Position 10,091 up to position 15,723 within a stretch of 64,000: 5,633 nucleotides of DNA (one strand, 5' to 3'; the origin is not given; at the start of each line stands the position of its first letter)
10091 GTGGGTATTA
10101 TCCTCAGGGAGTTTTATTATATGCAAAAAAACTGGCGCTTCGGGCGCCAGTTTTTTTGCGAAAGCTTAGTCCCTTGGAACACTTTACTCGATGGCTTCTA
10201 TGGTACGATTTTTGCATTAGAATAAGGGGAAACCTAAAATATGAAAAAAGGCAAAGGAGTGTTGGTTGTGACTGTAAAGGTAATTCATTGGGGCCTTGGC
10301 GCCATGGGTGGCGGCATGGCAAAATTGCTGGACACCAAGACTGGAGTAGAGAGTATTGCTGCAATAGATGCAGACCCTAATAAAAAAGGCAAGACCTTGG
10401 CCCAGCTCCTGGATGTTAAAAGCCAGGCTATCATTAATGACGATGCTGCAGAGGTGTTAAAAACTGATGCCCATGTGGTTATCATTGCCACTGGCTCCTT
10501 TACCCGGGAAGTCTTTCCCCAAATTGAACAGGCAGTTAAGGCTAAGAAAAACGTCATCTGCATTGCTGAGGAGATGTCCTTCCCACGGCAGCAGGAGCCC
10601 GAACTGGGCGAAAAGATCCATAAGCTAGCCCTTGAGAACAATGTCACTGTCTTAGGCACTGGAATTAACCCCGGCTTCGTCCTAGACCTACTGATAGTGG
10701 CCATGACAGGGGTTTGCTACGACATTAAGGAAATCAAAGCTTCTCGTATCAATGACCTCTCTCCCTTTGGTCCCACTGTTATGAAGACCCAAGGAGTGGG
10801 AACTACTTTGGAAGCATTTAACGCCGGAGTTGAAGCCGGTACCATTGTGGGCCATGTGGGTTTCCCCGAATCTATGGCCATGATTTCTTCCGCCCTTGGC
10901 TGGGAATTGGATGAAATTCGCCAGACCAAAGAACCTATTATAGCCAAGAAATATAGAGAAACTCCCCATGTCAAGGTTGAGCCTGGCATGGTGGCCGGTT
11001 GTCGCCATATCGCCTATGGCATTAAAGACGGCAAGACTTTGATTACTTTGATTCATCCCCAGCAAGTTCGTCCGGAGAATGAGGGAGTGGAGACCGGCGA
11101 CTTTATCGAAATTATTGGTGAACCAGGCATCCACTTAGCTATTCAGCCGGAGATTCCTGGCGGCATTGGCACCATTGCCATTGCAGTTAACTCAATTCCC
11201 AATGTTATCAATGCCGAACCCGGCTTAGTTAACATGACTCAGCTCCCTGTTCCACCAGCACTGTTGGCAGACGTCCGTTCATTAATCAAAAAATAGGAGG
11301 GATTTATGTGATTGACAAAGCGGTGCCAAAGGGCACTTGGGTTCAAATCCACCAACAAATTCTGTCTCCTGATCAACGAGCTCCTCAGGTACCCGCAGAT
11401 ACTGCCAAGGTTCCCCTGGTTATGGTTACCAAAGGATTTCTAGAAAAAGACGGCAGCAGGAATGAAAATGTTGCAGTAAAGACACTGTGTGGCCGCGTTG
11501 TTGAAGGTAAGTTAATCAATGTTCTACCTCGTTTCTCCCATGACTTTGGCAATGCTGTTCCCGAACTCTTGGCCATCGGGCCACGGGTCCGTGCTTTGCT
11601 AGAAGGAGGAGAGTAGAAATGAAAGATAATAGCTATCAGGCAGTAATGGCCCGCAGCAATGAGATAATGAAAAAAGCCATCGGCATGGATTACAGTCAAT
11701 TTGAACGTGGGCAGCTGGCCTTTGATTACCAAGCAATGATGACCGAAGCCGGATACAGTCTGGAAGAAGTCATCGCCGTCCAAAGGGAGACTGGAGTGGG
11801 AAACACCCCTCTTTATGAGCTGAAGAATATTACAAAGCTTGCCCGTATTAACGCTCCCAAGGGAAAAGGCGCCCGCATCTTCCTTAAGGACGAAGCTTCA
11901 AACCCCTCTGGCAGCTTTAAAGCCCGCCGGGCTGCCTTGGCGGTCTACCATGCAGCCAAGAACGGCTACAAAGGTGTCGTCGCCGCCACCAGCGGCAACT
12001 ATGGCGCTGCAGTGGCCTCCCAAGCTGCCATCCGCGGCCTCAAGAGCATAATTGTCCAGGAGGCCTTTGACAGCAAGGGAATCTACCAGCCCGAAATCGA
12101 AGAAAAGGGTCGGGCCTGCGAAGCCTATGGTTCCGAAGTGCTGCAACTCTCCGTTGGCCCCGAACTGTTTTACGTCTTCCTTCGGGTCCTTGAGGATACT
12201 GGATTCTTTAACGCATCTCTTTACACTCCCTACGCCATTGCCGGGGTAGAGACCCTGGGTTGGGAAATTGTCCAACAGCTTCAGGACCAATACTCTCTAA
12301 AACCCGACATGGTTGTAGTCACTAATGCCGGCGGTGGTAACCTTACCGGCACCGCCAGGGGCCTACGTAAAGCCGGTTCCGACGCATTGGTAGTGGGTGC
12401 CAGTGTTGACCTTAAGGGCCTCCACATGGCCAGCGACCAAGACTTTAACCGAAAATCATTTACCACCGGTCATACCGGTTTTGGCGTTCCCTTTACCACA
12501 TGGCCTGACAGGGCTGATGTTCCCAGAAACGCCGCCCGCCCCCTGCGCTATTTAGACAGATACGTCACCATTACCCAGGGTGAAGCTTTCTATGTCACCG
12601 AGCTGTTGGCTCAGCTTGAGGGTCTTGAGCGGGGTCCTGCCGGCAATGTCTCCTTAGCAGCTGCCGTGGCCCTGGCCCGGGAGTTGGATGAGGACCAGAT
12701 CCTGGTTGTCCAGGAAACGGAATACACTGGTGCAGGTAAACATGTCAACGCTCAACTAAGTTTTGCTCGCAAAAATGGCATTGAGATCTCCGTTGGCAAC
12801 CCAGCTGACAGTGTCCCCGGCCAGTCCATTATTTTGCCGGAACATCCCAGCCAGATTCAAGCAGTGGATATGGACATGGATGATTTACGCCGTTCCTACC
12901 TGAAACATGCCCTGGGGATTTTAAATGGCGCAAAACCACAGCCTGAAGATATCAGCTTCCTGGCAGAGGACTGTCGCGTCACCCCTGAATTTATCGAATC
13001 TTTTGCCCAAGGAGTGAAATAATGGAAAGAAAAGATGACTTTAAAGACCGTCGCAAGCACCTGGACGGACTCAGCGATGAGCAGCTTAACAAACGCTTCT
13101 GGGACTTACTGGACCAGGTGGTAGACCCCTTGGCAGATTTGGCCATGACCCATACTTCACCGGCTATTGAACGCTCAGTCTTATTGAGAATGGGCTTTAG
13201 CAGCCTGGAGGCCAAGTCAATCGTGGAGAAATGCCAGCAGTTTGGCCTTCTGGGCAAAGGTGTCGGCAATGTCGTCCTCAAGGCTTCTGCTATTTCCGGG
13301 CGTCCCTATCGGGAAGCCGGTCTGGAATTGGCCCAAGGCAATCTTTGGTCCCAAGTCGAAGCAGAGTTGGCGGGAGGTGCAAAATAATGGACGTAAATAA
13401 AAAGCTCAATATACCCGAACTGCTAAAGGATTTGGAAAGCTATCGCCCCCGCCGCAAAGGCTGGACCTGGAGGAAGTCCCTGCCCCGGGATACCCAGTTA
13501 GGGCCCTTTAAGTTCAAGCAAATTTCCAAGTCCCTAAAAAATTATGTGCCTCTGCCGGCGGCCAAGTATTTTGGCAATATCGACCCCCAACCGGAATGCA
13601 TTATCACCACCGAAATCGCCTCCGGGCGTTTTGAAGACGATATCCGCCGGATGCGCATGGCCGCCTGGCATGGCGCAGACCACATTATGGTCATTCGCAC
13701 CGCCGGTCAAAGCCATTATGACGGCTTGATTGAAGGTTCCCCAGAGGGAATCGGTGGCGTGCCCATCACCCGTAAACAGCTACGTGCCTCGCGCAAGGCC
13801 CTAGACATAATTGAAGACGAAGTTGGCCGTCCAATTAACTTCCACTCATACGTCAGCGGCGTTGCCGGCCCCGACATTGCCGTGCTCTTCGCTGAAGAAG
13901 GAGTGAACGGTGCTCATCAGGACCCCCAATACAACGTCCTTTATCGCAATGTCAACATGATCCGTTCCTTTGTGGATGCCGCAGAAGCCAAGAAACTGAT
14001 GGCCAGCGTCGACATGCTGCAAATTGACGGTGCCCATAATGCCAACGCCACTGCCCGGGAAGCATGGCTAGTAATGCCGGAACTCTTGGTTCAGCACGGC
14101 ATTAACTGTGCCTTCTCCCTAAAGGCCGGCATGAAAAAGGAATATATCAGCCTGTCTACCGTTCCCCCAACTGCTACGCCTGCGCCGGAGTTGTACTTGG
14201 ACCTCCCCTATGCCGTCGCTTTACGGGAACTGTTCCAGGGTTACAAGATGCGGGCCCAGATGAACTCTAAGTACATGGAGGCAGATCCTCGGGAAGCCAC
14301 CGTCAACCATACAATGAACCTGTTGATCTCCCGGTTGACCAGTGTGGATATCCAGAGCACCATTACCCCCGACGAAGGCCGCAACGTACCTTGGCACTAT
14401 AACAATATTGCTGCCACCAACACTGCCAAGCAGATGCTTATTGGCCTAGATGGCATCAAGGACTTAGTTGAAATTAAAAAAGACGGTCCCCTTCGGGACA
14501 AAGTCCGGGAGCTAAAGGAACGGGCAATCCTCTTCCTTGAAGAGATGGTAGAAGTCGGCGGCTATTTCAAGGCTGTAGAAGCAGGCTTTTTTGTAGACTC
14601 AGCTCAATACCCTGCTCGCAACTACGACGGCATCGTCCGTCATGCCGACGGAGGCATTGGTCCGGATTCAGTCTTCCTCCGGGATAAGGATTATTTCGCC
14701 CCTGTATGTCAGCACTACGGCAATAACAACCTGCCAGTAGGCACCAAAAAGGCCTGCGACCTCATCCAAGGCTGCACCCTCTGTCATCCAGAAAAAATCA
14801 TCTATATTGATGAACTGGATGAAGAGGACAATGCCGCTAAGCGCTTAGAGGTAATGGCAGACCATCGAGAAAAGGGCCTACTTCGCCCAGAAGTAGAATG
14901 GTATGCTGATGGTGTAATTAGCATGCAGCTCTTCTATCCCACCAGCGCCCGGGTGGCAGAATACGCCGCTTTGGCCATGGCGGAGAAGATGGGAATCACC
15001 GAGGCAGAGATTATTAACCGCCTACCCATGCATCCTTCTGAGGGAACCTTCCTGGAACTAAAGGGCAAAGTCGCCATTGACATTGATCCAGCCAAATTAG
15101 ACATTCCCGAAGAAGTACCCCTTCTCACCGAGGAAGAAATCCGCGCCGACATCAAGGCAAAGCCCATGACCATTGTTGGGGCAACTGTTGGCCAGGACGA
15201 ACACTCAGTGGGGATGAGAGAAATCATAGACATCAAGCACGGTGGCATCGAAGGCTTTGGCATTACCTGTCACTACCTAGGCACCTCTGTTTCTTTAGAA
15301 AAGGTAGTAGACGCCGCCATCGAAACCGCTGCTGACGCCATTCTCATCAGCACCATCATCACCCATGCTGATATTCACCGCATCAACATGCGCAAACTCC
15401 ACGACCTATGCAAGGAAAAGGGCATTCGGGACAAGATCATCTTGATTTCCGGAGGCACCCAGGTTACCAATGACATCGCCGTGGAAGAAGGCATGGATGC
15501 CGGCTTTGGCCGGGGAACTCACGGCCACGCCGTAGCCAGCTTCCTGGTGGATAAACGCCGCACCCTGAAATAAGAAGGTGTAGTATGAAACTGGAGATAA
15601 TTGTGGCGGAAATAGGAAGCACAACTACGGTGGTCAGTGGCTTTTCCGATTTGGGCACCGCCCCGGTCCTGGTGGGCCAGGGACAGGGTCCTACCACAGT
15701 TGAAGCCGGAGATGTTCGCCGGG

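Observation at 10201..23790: One cluster appears to couple ATP-conserving arginine breakdown to complete oxidative ornithine degradation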

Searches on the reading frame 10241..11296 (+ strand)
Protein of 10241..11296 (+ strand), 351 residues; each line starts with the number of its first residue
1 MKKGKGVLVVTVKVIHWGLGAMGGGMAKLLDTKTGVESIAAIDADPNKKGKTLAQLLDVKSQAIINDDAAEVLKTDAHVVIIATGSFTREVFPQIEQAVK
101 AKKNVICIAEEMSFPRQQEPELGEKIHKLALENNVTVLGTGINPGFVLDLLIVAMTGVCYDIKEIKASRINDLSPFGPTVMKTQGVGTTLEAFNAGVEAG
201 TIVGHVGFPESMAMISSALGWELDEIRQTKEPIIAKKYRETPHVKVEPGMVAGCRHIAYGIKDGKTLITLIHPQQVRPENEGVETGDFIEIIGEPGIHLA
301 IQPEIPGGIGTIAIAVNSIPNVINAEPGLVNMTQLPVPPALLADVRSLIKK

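Call 3: search_protein_families(library=ncbifam, proteins=[window:10241-11296:+])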
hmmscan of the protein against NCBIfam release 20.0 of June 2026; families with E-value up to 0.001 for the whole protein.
window:10241-11296:+ (351 aa): 1 family
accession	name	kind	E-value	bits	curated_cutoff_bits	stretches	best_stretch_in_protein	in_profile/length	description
NF040740.1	ornith_Ord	equivalog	2.3e-149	497.3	400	1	12-342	1-334/335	2,4-diaminopentanoate dehydrogenase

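Call 4: search_protein_families(library=pfam, proteins=[window:10241-11296:+])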
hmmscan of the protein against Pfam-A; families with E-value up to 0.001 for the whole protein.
window:10241-11296:+ (351 aa): 1 family
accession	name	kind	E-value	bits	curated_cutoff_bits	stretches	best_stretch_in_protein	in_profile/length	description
PF19328.4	DAP_DH_C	-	2.8e-101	337.8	23.3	1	146-350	1-205/206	2,4-diaminopentanoate dehydrogenase C-terminal domain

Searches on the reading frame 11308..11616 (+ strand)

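Call 3: search_protein_families(library=ncbifam, proteins=[window:11308-11616:+])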
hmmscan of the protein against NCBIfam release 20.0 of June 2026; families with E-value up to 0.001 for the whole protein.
window:11308-11616:+ (102 aa): 1 family
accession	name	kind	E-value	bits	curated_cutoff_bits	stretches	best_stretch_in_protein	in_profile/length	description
NF040739.1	ornith_OrtA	equivalog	2.1e-34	117.5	70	1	7-98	2-93/93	2-amino-4-oxopentanoate thiolase subunit OrtA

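Call 4: search_protein_families(library=pfam, proteins=[window:11308-11616:+])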
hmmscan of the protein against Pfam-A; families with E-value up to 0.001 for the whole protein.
window:11308-11616:+ (102 aa): 1 family
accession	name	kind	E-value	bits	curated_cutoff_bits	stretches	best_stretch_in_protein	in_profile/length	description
PF22010.2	OrtA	-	5.1e-35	119.8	27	1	6-97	2-93/94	AKP thiolase subunit OrtA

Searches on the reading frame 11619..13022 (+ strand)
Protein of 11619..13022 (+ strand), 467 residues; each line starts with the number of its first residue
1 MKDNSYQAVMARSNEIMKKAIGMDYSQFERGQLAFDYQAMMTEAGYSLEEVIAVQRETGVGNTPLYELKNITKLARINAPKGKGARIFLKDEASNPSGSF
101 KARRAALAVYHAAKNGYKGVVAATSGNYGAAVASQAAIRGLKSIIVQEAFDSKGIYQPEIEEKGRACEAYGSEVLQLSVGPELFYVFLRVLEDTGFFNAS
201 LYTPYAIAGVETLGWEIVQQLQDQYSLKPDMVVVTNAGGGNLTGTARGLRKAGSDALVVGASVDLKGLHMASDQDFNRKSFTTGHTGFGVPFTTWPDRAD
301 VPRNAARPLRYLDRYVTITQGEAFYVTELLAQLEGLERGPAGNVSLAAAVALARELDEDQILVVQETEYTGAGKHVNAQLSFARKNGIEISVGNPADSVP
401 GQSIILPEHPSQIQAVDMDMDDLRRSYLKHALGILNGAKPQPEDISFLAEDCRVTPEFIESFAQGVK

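Call 3: search_protein_families(library=ncbifam, proteins=[window:11619-13022:+])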
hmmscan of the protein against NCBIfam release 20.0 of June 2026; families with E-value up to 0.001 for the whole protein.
window:11619-13022:+ (467 aa): 39 families (the best 25 are shown)
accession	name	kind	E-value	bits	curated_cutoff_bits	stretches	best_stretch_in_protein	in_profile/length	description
NF040741.1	ornith_OrtB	equivalog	2.4e-246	817.5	550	1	4-463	1-461/464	2-amino-4-oxopentanoate thiolase subunit OrtB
NF006050.0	PRK08197.1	equivalog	1.8e-21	76.4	303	1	59-250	77-252/406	threonine synthase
TIGR01136.1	cysKM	subfamily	2.3e-20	73.2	344.15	2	59-147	4-87/299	cysteine synthase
TIGR01139.1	cysK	equivalog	2.8e-19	69.5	350.95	2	72-147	8-87/298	cysteine synthase A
NF004996.0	PRK06381.1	equivalog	1.5e-18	66.9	266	1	54-251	7-189/319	threonine synthase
TIGR01137.1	cysta_beta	equivalog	5e-18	65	510.25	1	60-364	9-296/457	cystathionine beta-synthase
NF007989.0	PRK10717.1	equivalog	1.8e-17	63.4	387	2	59-149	11-97/334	cysteine synthase A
TIGR01138.1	cysM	equivalog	3e-15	56.5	394.2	1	59-176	5-110/290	cysteine synthase B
NF005680.0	PRK07476.1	equivalog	3.5e-15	55.8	413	1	83-267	36-209/326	hydroxyectoine utilization dehydratase EutB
NF008735.0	PRK11761.1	equivalog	4.4e-15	55.7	413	1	58-179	8-117/296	cysteine synthase CysM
TIGR01127.1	ilvA_1Cterm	equivalog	7.8e-15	54.7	378.75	1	84-272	14-192/380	threonine ammonia-lyase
NF005292.0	PRK06815.1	equivalog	8e-15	54.7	371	1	82-261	33-202/320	threonine/serine dehydratase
TIGR00260.1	thrC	equivalog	1.7e-14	53.7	167.1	1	59-145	19-102/340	threonine synthase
NF004170.0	PRK05638.1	equivalog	4.3e-14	51.9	421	1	76-250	71-233/442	threonine synthase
NF045641.2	BHydaspDhtseBhcB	equivalog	5e-14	52.1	550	1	83-261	33-201/312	beta-hydroxyaspartate dehydratase BhcB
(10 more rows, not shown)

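Call 4: search_protein_families(library=pfam, proteins=[window:11619-13022:+])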
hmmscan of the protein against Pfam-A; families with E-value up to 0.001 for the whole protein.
window:11619-13022:+ (467 aa): 1 family
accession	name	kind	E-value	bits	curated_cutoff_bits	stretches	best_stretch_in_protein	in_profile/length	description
PF00291.31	PALP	-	1.5e-51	176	35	1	58-364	3-292/295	Pyridoxal-phosphate dependent enzyme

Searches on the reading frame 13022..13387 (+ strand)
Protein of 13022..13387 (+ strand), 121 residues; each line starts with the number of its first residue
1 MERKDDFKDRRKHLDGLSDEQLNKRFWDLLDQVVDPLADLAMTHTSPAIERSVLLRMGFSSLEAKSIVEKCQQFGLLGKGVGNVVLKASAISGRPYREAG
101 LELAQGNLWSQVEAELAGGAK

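Call 3: search_protein_families(library=ncbifam, proteins=[window:13022-13387:+])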
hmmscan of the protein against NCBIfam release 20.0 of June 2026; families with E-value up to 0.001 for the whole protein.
window:13022-13387:+ (121 aa): 0 families

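Call 4: search_protein_families(library=pfam, proteins=[window:13022-13387:+])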
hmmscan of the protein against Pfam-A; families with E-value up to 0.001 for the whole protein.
window:13022-13387:+ (121 aa): 1 family
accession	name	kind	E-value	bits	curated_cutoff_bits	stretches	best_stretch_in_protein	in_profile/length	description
PF16552.11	OAM_alpha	-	9.5e-48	161.3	29.7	1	2-114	1-113/115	D-ornithine 4,5-aminomutase alpha-subunit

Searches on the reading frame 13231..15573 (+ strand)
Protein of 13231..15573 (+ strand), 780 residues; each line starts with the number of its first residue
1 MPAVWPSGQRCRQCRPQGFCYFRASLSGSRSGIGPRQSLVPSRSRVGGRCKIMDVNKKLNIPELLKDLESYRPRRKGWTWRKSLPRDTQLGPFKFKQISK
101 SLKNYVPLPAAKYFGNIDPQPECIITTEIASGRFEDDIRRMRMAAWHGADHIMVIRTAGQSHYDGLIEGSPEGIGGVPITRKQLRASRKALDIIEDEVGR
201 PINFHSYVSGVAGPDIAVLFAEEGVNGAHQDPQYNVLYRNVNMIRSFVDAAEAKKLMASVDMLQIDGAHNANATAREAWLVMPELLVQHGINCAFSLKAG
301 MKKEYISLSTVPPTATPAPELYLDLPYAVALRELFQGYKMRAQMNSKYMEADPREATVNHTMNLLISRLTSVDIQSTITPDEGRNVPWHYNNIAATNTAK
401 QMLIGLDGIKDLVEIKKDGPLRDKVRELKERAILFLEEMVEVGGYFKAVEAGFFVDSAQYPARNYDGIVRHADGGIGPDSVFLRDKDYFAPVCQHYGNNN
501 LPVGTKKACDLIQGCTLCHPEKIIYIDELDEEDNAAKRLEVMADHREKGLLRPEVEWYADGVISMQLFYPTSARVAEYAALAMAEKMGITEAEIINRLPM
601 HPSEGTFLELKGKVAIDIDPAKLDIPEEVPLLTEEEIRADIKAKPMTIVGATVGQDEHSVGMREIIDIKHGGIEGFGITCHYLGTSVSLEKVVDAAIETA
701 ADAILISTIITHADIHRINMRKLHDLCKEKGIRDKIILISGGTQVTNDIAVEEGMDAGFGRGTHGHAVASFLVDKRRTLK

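Call 3: search_protein_families(library=ncbifam, proteins=[window:13231-15573:+])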
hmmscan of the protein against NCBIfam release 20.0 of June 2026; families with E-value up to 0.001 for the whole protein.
window:13231-15573:+ (780 aa): 9 families
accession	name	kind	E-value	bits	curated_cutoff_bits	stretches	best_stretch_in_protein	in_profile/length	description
NF040743.1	ornith_mutase_E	equivalog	0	1340.3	800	1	54-778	2-728/730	D-ornithine 4,5-aminomutase subunit OraE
NF052385.1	Lys_5_6_beta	equivalog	8.4e-43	146.8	280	1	557-775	9-236/241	lysine 5,6-aminomutase subunit beta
NF052384.1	Lys_5_6_mutase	equivalog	3.3e-42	144.8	600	1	122-494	147-508/511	lysine 5,6-aminomutase subunit alpha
NF002612.0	PRK02261.1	equivalog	2.5e-13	49.7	110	1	645-746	3-97/148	methylaspartate mutase subunit S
TIGR01501.1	MthylAspMutase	equivalog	7.2e-12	45.2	135.8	1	647-745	3-94/134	methylaspartate mutase subunit S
TIGR02370.1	pyl_corrinoid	subfamily_domain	1.3e-08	34.5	215.3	1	633-757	72-189/197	methyltransferase cognate corrinoid protein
NF041607.1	dimeth_corrin_MtbC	equivalog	3.2e-08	33.3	350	1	629-756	66-186/203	dimethylamine corrinoid protein MtbC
NF047996.1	corrin_MtgC_2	exception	2e-06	27.4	370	1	642-757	86-194/212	glycine betaine-specific corrinoid protein MtgC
NF006944.0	PRK09426.1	equivalog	0.00022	19.3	876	0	643-774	588-712/721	methylmalonyl-CoA mutase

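Call 4: search_protein_families(library=pfam, proteins=[window:13231-15573:+])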
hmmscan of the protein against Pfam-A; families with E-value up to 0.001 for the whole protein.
window:13231-15573:+ (780 aa): 3 families
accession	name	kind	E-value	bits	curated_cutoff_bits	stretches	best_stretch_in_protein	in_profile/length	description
PF09043.17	Lys-AminoMut_A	-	8.9e-41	140.3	25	1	113-493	137-506/508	D-Lysine 5,6-aminomutase TIM-barrel domain of alpha subunit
PF16554.10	OAM_dimer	-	6.3e-23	81.4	25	1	551-627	2-78/78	Dimerisation domain of d-ornithine 4,5-aminomutase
PF02310.24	B12-binding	-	1.2e-11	44.9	32.1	1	647-764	2-115/121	B12 binding domain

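Call 48: find_related_loci(query=window:13387-15573:+, collection=metagenome_contigs, flank=10000)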
Query window:13387-15573:+ (728 aa) in metagenome_contigs; peptide patterns used: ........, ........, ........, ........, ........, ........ (x = any residue, [..] = any of these).
600 stretches matched a pattern (row limit reached: there are more); 568 encode a relative of the query (tblastn E <= 1e-3); the best 80 are kept; 80 distinct loci.
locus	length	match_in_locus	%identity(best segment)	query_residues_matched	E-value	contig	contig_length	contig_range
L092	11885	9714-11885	93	1-724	0e+0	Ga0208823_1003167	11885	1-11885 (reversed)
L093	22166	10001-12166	93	1-722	0e+0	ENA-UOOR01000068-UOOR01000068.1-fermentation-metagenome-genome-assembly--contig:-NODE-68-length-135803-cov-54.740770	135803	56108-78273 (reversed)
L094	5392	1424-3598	72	1-725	0e+0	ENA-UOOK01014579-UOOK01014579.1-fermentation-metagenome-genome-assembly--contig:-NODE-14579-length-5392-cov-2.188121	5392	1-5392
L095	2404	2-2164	70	4-725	0e+0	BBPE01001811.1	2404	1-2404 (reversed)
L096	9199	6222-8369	71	4-724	0e+0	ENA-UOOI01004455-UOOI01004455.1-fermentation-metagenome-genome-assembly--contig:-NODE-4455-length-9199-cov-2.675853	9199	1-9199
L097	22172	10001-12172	69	1-725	0e+0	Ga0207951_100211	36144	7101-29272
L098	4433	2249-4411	69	4-725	0e+0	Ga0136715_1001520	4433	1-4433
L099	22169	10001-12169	71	4-725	0e+0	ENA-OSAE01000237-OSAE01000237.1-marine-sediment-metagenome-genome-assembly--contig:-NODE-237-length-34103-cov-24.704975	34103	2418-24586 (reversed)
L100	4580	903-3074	68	1-725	0e+0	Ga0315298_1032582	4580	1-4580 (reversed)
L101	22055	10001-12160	69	1-721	0e+0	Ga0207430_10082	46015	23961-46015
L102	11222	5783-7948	67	1-722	0e+0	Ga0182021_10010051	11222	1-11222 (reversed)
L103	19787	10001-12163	68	4-725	0e+0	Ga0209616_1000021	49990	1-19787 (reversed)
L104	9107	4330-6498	69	1-724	0e+0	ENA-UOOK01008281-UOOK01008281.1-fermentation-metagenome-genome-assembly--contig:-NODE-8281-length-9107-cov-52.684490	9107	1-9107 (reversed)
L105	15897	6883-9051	69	1-724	0e+0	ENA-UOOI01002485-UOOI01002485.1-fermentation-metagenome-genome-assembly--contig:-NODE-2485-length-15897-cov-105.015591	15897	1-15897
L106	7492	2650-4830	69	1-727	0e+0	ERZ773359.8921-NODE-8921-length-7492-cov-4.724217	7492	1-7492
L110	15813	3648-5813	67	4-725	0e+0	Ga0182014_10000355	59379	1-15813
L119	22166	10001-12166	70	4-725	0e+0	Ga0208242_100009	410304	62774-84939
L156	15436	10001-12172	67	1-721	0e+0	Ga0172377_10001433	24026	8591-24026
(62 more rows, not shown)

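Call 63: search_protein_families(library=pfam, max_evalue=0.00001, proteins=[L156:1974-3911:-, L156:889-1923:-, L156:4288-4719:-, L110:12115-13893:-, L119:4371-5888:-, L103:17971-18552:-, L119:18967-19842:-])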
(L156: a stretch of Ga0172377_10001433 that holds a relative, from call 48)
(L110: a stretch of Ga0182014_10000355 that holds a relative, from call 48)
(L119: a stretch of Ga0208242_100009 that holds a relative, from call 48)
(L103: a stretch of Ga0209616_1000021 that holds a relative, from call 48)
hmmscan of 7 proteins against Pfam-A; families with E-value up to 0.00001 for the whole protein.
L156:1974-3911:- (645 aa): 1 family
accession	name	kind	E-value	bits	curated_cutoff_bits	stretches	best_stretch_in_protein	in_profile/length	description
PF00496.27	SBP_bac_5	-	8.5e-30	104.5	32.4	2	63-417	66-357/368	Bacterial extracellular solute-binding proteins, family 5 Middle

L156:889-1923:- (344 aa): 2 families
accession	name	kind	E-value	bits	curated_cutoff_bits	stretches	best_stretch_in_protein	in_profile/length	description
PF00528.27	BPD_transp_1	-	1.5e-36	126.3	26.4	1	140-342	2-183/184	Binding-protein-dependent transport system inner membrane component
PF19300.4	BPD_transp_1_N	-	2.7e-10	40.9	23.8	1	21-102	1-76/114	Binding-prot-dependent transport system membrane comp, N-term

L156:4288-4719:- (143 aa): 1 family
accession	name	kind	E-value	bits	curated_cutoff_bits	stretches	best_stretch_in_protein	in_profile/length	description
PF02566.24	OsmC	-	4.7e-14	53.1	27.5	1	40-131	3-93/100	OsmC-like protein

L110:12115-13893:- (592 aa): 3 families
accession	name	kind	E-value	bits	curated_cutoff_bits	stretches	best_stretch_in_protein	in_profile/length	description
PF02366.24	PMT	-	4.8e-19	69.3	22.7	1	109-351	3-236/245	Dolichyl-phosphate-mannose-protein mannosyltransferase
PF13231.12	PMT_2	-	2.7e-16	60.7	26.1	1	164-297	2-133/160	Dolichyl-phosphate-mannose-protein mannosyltransferase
PF16192.10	PMT_4TMC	-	1.2e-07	31.9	32.4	1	363-485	3-142/202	C-terminal four TMM region of protein-O-mannosyltransferase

L119:4371-5888:- (505 aa): 1 family
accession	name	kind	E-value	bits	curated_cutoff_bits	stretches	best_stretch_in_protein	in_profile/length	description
PF00209.24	SNF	-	2.1e-59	202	27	2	151-470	182-507/524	Sodium:neurotransmitter symporter family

L103:17971-18552:- (193 aa): 0 families

L119:18967-19842:- (291 aa): 4 families
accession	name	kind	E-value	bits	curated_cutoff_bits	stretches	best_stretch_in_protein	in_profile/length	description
PF03446.21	NAD_binding_2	-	1.6e-51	175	21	1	3-161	1-161/161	NAD binding domain of 6-phosphogluconate dehydrogenase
PF14833.11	NAD_binding_11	-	6.4e-34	117.3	30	1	164-284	1-122/122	NAD-binding of NADP-dependent 3-hydroxyisobutyrate dehydrogenase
PF03807.23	F420_oxidored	-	2.2e-09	38.2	21.6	1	3-94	1-92/94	NADP oxidoreductase coenzyme F420-dependent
PF01488.26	Shikimate_DH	-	5.5e-07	30.2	24.3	1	2-72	13-91/138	Shikimate / quinate 5-dehydrogenase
